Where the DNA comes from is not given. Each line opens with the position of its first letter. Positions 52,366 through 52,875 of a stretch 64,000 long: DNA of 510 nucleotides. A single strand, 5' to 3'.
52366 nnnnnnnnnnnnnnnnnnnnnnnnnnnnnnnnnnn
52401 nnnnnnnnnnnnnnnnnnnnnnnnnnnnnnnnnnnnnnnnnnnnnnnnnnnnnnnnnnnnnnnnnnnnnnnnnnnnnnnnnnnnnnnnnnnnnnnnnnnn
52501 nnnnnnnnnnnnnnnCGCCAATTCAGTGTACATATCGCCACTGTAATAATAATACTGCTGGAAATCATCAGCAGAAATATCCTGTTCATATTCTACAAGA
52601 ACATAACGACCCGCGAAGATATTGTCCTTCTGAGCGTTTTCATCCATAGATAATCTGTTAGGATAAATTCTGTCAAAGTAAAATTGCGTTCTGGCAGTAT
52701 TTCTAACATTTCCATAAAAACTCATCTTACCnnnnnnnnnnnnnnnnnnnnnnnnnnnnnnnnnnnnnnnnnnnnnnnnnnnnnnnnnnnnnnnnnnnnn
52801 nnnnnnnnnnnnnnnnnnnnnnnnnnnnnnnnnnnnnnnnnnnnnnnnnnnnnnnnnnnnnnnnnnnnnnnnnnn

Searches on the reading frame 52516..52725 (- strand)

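Call 6: search_protein_families(library=pfam, proteins=[window:52516-52725:-], max_evalue=10)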
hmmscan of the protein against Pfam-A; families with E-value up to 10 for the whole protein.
seq(70 aa): 0 families

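Call 7: search_protein_families(library=phrogs, proteins=[window:52516-52725:-], max_evalue=10)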
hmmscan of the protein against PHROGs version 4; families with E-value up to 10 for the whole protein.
seq(70 aa): 1 family
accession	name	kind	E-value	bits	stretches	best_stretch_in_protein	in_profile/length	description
phrog_2388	-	unknown function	0.06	14.6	1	43-59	20-36/39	-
